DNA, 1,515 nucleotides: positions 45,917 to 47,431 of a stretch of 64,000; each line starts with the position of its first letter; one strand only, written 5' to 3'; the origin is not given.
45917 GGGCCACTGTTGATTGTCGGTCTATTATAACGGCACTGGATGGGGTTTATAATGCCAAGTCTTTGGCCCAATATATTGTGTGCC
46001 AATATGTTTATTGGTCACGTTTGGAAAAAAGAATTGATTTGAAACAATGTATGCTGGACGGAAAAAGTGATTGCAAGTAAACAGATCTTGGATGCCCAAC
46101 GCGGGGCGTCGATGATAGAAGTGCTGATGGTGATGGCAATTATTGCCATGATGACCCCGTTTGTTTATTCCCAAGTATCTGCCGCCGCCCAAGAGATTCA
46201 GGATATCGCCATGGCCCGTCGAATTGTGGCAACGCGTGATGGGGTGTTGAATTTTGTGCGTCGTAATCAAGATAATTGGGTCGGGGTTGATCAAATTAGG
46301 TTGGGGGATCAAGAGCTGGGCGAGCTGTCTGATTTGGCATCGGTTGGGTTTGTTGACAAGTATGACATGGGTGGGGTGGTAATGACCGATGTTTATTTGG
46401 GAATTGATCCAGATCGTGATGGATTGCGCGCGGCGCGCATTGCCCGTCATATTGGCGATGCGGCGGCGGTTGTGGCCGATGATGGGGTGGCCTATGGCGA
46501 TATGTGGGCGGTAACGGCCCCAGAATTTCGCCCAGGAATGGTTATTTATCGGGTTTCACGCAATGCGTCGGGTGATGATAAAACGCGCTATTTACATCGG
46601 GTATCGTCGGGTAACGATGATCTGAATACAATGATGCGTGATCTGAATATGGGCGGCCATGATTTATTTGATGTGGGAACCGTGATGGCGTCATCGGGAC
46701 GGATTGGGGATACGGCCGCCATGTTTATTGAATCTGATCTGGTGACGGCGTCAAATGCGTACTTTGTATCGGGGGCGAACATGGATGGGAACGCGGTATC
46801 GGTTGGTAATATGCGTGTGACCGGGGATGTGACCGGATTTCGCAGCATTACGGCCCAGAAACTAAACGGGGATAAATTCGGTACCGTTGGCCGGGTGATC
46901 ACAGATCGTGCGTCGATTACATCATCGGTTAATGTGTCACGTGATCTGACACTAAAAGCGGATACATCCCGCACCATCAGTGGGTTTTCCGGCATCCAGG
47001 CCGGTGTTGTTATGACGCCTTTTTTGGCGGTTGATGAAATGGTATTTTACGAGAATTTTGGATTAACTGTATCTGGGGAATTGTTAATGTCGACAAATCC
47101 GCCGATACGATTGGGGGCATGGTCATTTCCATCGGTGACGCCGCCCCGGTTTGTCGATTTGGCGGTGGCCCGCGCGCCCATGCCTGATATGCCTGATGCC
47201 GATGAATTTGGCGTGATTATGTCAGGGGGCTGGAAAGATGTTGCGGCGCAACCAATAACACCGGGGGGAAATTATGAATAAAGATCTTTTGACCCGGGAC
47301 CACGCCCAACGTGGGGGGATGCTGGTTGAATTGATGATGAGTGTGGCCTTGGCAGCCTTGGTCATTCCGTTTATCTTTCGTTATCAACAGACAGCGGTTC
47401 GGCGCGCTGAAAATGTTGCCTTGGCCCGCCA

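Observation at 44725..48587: Three tandem, translationally coupled paralogs (451/404/437 aa) with type IV prepilin-like N-termini and beta-solenoid-like bodies, with no assembly genes nearby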

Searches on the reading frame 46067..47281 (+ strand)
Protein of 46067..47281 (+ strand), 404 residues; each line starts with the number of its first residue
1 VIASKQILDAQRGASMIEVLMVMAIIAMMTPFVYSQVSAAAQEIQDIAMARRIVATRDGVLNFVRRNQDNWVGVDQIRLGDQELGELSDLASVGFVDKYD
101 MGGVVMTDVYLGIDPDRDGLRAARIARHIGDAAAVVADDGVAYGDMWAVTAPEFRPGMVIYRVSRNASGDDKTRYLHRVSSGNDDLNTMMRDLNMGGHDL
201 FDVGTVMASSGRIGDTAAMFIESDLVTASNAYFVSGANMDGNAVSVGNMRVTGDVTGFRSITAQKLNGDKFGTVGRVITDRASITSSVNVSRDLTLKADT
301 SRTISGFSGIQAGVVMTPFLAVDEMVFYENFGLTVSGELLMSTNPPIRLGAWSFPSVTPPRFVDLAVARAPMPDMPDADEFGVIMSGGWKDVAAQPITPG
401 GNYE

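Call 3: search_protein_families(library=pfam, proteins=[window:46067-47281:+], max_evalue=1)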
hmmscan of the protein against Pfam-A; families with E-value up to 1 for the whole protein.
window:46067-47281:+ (404 aa): 2 families
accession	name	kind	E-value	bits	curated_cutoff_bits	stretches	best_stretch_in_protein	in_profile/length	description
PF09418.16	DUF2009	-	0.00094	18.8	25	1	34-100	294-355/455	Non-canonical E2 ubiquitin-conjugating enzyme, DUF2009 family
PF07963.17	N_methyl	-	0.0019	18.1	21.2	1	10-29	3-22/27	Prokaryotic N-terminal methylation motif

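Call 4: search_protein_families(library=ncbifam, proteins=[window:46067-47281:+], max_evalue=1)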
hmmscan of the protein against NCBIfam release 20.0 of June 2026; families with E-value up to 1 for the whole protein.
window:46067-47281:+ (404 aa): 5 families
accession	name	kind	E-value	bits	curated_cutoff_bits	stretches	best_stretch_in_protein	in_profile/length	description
TIGR02532.1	IV_pilin_GFxxxE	domain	0.007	16.2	16.3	1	12-29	2-19/24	prepilin-type N-terminal cleavage/methylation domain-containing protein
NF007800.0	PRK10506.1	equivalog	0.015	15.1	158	1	6-33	3-30/163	prepilin peptidase-dependent protein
TIGR01708.2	typeII_sec_gspH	equivalog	0.018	15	80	1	11-48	1-40/169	type II secretion system minor pseudopilin GspH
NF047828.1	T3SSXpsI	equivalog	0.02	14.9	150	1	11-53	1-43/132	type II secretion system protein XpsI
NF041013.1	T4P_ComGE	equivalog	0.066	13.3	49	1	12-47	4-39/83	competence type IV pilus minor pilin ComGE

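Call 13: find_homologous_proteins(query=window:46067-47281:+)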
Query window:46067-47281:+ (404 aa): 887 proteins with E <= 0.001 among 8000 candidates; the best 120 are listed.
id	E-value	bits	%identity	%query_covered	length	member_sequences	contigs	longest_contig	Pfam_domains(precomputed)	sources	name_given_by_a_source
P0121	2.0e-260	881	100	100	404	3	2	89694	-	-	-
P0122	2.1e-169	582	67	98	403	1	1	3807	-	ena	-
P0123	1.4e-151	523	59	98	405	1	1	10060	-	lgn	-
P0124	1.8e-147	510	56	100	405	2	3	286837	-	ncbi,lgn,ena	-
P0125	6.1e-143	495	58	95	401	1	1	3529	-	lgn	-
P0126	1.0e-142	494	57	95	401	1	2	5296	-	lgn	-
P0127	1.1e-142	494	57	95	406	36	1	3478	-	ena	-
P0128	1.2e-142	494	56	95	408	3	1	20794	-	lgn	-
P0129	3.1e-142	492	57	98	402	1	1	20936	-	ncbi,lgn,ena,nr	ncbi:hypothetical protein HDR63_01670 [bacterium]|nr:hypothetical protein [bacterium]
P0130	3.0e-141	489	56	96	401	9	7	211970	-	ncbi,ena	-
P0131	3.4e-141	489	53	98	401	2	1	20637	-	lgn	-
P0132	1.6e-140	487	56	97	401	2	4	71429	-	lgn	-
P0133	5.1e-140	485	54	98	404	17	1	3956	-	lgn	-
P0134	7.0e-140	485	57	95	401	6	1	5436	-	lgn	-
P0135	1.0e-139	484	56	93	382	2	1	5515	-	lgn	-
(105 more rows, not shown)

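Call 27: search_solved_structures(query=A2, max_evalue=10, show_alignments=3)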
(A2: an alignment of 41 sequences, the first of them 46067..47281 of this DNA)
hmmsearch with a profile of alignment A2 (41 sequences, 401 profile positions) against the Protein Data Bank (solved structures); distinct sequences matched with E-value up to 10: 5.
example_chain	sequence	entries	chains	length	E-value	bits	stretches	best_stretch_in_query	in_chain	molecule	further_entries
4ui9_C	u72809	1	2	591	0.56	12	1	33-119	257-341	CELL DIVISION CYCLE PROTEIN 23 HOMOLOG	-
5a31_C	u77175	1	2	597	0.57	12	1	33-119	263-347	CELL DIVISION CYCLE PROTEIN 23 HOMOLOG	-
5g04_C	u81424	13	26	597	0.58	12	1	33-119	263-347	CELL DIVISION CYCLE PROTEIN 23 HOMOLOG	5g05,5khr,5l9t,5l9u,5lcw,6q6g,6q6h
5khu_C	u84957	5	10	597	0.58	12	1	33-119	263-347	Cell division cycle protein 23 homolog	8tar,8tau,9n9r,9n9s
4uyp_A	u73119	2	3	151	1.1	11.1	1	204-322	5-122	Cellulosomal scaffoldin anchoring protein C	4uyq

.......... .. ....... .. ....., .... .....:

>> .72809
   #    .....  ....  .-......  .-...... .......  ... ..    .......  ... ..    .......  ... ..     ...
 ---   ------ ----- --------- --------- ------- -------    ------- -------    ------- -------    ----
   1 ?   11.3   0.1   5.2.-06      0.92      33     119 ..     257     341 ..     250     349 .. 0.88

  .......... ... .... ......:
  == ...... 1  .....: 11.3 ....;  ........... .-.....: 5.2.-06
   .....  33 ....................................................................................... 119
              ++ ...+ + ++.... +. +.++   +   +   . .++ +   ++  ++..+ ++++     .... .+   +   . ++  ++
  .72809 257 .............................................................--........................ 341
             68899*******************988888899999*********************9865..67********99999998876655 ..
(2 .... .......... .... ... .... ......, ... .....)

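Call 38: search_protein_families(library=pfam, alignment_id=A2, max_evalue=0.1)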
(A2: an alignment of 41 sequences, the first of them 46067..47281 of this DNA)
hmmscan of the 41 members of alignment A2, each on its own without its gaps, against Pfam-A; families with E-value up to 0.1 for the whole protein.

A. member 1, window:46067-47281:+ (404 aa): 2 families
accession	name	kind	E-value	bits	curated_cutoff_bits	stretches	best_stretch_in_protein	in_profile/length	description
PF09418.16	DUF2009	-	0.00094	18.8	25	1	34-100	294-355/455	Non-canonical E2 ubiquitin-conjugating enzyme, DUF2009 family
PF07963.17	N_methyl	-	0.0019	18.1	21.2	1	10-29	3-22/27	Prokaryotic N-terminal methylation motif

B. families by the number of members that match (of 41 scanned): 11 families
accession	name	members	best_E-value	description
PF07963.17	N_methyl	18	0.00053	Prokaryotic N-terminal methylation motif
PF04172.21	LrgB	18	0.0033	LrgB-like family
PF04763.17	DUF562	7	0.02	Protein of unknown function (DUF562)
PF11919.13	PSME4_C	4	0.019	Proteasome activator complex subunit 4-like, C-terminal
PF04917.17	Shufflon_N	3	0.00042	Bacterial shufflon protein, N-terminal constant region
PF11773.13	ComGE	2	0.0019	Competence system putative prepilin ComGE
PF09418.16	DUF2009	1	0.00094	Non-canonical E2 ubiquitin-conjugating enzyme, DUF2009 family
PF23912.1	DUF7254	1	0.014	Domain of unknown function (DUF7254)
PF01484.22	Col_cuticle_N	1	0.033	Nematode cuticle collagen N-terminal domain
PF23533.1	Microp_apicomplexa_19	1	0.055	Apicomplexa microprotein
PF18715.7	Phage_spike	1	0.08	Phage spike trimer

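Call 67: predict_structure(alignment_id=A6)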
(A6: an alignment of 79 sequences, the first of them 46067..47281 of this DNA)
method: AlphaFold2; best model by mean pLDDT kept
length: 404 residues; sequences in the alignment: 79
mean_pLDDT: 75.6   pTM: 0.45
mean pLDDT of the five models: 75.6, 74.3, 73.0, 70.6, 69.1
residues with pLDDT >= 90: 92; 70-90: 168; 50-70: 124; < 50: 20
segments of 3 or more residues with pLDDT < 50: 1-6, 401-404
pLDDT, mean of each block of 10 residues (from residue 1): 46 69 89 89 93 93 84 84 90 93 88 87 95 95 94 94 78 52 56 76 80 78 83 81 79 83 77 70 78 60 59 61 61 54 62 69 58 61 75 63 40
secondary structure, 60 per line:
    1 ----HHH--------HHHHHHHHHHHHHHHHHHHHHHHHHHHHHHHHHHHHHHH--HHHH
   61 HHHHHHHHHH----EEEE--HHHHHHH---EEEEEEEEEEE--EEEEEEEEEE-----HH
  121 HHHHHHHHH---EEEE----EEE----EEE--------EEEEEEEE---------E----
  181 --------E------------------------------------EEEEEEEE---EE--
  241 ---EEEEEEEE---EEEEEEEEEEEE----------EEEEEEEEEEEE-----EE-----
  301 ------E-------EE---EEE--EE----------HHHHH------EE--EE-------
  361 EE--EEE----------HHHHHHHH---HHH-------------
elements in order: H16-54 H57-70 E75-78 H81-87 E91-101 E104-113 H119-129 E133-136 E141-143 E148-150 E159-166 E226-233 E244-251 E255-266 E277-288 E320-322 H337-341 E365-367 H378-385

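Call 70: fold_search(model_id=the predicted structure, library=pdb)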
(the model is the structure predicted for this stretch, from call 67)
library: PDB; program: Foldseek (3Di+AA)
matches with E <= 10: 260; with E <= 0.001: 0
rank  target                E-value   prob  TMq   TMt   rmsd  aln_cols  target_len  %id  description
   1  2bak                  4.6e-01  0.14  0.12  0.14   7.3        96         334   11  p38alpha MAP kinase bound to MPAQ (released 2005-12-06)
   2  1y8c                  4.6e-01  0.12  0.09  0.14  16.6       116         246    9  Crystal structure of a S-adenosylmethionine-dependent methyltransferase from Clostridium acetobutylicum ATCC 824 (released 2004-12-28)
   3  3tyk                  7.0e-01  0.08  0.10  0.12  11.0       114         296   15  Crystal structure of aminoglycoside phosphotransferase APH(4)-Ia (released 2011-10-12)
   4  3w0s                  7.4e-01  0.14  0.11  0.14  10.0       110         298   17  Crystal structure of aminoglycoside phosphotransferase APH(4)-Ia, ternary complex with AMP-PNP and hygromycin B (released 2013-08-07)
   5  6r5w_C                7.4e-01  0.08  0.09  0.17  16.0       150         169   10  Crystal structure of the receptor binding protein (gp15) of Listeria phage PSA (released 2019-10-30)
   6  4d0v_C                8.3e-01  0.07  0.10  0.25  11.1       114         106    7  Crystal structure of the fiber head domain of the Atadenovirus snake adenovirus 1, native, I213 crystal form (released 2014-12-17)
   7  4d1g_C                8.3e-01  0.06  0.09  0.21  11.3       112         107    5  Crystal structure of the fiber head domain of the Atadenovirus snake adenovirus 1, native, second P212121 crystal form (released 2014-12-17)
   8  5y5u_B                1.0e+00  0.10  0.11  0.15   7.5        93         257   14  Crystal structures of spleen tyrosine kinase in complex with a novel inhibitor (released 2018-06-27)
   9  2gid_A                1.1e+00  0.07  0.09  0.20  12.9       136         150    7  Crystal structures of trypanosoma bruciei MRP1/MRP2 (released 2006-09-05)
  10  4pws                  1.1e+00  0.06  0.11  0.20   9.3       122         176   13  Crystal structure of secreted proline rich antigen MTC28 (Rv0040c) at 2.15 A with bound chloride from Mycobacterium tube (released 2015-03-25)
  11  5h05_B                1.1e+00  0.04  0.07  0.06  10.8        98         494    9  Crystal structure of AmyP E221Q in complex with MALTOTRIOSE (released 2017-08-16)
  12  3w0p                  1.2e+00  0.13  0.11  0.14   7.8        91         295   16  Crystal structure of a thermostable mutant of aminoglycoside phosphotransferase APH(4)-Ia (D198A), ternary complex with  (released 2013-08-07)
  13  3mnd_A                1.2e+00  0.04  0.07  0.15  11.0        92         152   15  Crystallographic analysis of the cystosolic cu/zn Superoxide dismutase from taenia solium (released 2011-09-28)
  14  3w0n                  1.3e+00  0.13  0.11  0.14   7.7        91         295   16  Crystal structure of a thermostable mutant of aminoglycoside phosphotransferase APH(4)-Ia, ternary complex with AMP-PNP  (released 2013-08-07)
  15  7zkg_A                1.3e+00  0.04  0.07  0.11  17.2       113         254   14  C-Methyltransferase PsmD from Streptomyces griseofuscus with bound cofactor (crystal form 2) (released 2022-12-28)
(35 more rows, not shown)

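Call 74: fold_search(model_id=the predicted structure, library=viral)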
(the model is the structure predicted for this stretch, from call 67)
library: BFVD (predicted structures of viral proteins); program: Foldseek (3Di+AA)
matches with E <= 10: 415; with E <= 0.001: 0
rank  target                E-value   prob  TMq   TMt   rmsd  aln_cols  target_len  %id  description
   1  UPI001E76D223         2.1e-02  0.11  0.10  0.10  24.3       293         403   10  (no name look-up for this kind of identifier)
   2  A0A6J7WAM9            2.2e-02  0.15  0.12  0.09  31.0       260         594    7  Uncharacterized protein (Fragment) [uncultured Caudovirales phage]
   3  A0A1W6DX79            2.5e-02  0.47  0.14  0.23  18.6       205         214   12  Uncharacterized protein [Sphingobium phage Lacusarx]
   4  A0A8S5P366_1          3.1e-02  0.15  0.13  0.08  24.2       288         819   11  Tail protein [Siphoviridae sp. ctQtc11]
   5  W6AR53                4.8e-02  0.80  0.17  0.37  10.6       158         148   12  Uncharacterized protein [Erwinia phage Ea35-70]
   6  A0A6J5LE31            6.8e-02  0.63  0.14  0.13  13.2       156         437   16  C1q domain-containing protein [uncultured Caudovirales phage]
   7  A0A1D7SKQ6            7.7e-02  0.07  0.12  0.08  18.0       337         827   12  Baseplate hub subunit tail lysozyme [Cyanophage S-RIM14]
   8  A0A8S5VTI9            9.2e-02  0.20  0.11  0.20  14.8       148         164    8  (no name in the UniProt tables at hand)
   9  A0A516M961            1.1e-01  0.35  0.15  0.07  13.5       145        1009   15  (no name in the UniProt tables at hand)
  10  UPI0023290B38         2.1e-01  0.63  0.12  0.35   4.5        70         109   11  (no name look-up for this kind of identifier)
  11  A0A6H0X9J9            2.1e-01  0.02  0.07  0.07  33.9       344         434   12  Tail sheath stabilizer and completion protein [Vibrio phage V09]
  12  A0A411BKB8            2.2e-01  0.04  0.06  0.14  13.4       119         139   12  (no name in the UniProt tables at hand)
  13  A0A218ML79            2.4e-01  0.11  0.14  0.15  13.3       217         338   16  Uncharacterized protein [uncultured virus]
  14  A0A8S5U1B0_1          2.4e-01  0.08  0.12  0.07  16.5       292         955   12  Minor structural protein 4 [Siphoviridae sp. cttuu15]
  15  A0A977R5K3            2.4e-01  0.04  0.10  0.07  27.2       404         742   15  Coat protein [Conidiobolus chlamydosporus totivirus 1]
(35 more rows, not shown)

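Call 84: search_dna_similar(query=window:46067-47281:+, collection=plasmids, mode=protein, max_evalue=10, max_rows=12)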
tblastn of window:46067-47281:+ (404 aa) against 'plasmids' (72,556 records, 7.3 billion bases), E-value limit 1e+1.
Records with a match: 28; places in all: 28; records where one place covers at least 80% of the query: 0.
Best place of each record, by identity: <60% 28.
By first word of the organism name: Enterobacter 8; Pseudomonas 6; Ralstonia 4; Pantoea 2; Azospirillum 2; Burkholderia 2; Erwinia 1; Mixta 1; Streptomyces 1; Alteromonas 1.
By predicted mobility (MOB-suite, as given by PLSDB): non-mobilizable 14; mobilizable 12; conjugative 2.
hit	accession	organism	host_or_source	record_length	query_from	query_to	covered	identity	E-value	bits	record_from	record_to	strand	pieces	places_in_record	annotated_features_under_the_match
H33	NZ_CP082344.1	Pantoea dispersa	Canis lupus familiaris,Skin swab,Paw ...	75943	175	293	29%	32.2%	7e-1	40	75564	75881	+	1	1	none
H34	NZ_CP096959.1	Pseudomonas aeruginosa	Homo sapiens,phlegm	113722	175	275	25%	34.0%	1e+0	39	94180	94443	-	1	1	pilV: shufflon system plasmid conjugative transfer pilus tip adhesin PilV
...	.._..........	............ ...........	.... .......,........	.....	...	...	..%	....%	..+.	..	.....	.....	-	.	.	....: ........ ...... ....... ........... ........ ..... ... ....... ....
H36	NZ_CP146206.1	Pseudomonas sp. 4810-S13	genome assymbly,Winogradsky column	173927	175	275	25%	30.1%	9e+0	36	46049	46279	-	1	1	pilV: shufflon system plasmid conjugative transfer pilus tip adhesin PilV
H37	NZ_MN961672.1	Pseudomonas aeruginosa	-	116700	175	275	25%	30.1%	9e+0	36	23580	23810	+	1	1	pilV: shufflon system plasmid conjugative transfer pilus tip adhesin PilV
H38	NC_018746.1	Pseudomonas putida ND6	-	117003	175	275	25%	30.1%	9e+0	36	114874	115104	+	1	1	pilV: shufflon system plasmid conjugative transfer pilus tip adhesin PilV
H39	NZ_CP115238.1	Pseudomonas aeruginosa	Homo sapiens,culture samples from human ...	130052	175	275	25%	30.1%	9e+0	36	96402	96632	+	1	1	pilV: shufflon system plasmid conjugative transfer pilus tip adhesin PilV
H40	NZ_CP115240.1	Pseudomonas aeruginosa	Homo sapiens,culture samples from human ...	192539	175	275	25%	30.1%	9e+0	36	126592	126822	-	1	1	pilV: shufflon system plasmid conjugative transfer pilus tip adhesin PilV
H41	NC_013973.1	Erwinia amylovora ATCC 49946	-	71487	175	263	22%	34.1%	1e-1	42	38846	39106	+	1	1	pilV: shufflon system plasmid conjugative transfer pilus tip adhesin PilV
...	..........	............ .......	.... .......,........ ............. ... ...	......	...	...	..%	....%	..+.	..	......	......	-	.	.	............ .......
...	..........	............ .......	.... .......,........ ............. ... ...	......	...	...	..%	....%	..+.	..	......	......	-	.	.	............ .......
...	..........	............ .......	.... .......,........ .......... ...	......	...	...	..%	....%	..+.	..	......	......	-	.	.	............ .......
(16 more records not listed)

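Call 92: get_annotated_region(hit=H34, flank=1800)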
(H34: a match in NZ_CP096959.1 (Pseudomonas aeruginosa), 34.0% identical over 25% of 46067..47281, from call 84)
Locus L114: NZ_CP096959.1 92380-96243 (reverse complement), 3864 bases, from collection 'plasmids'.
description: Pseudomonas aeruginosa strain NY11210 plasmid pNY11210-NR, complete sequence
organism: Pseudomonas aeruginosa (NCBI taxid 287)
taxonomy: Bacteria; Pseudomonadota; Gammaproteobacteria; Pseudomonadales; Pseudomonadaceae; Pseudomonas; Pseudomonas aeruginosa
host: -; source: Homo sapiens,phlegm; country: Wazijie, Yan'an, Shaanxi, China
typing (MOB-suite, as given by PLSDB): non-mobilizable; replicon rep_cluster_339; mating-pair formation MPF_I
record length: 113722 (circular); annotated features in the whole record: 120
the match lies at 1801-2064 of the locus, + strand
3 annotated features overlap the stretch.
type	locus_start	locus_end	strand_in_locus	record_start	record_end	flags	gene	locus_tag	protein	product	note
CDS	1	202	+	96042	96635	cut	-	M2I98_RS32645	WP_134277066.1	type 4 pilus major pilin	-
CDS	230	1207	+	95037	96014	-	-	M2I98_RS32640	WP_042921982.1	ATPase, T2SS/T4P/T4SS family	-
CDS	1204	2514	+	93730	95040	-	pilV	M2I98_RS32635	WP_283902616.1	shufflon system plasmid conjugative transfer pilus tip adhesin PilV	-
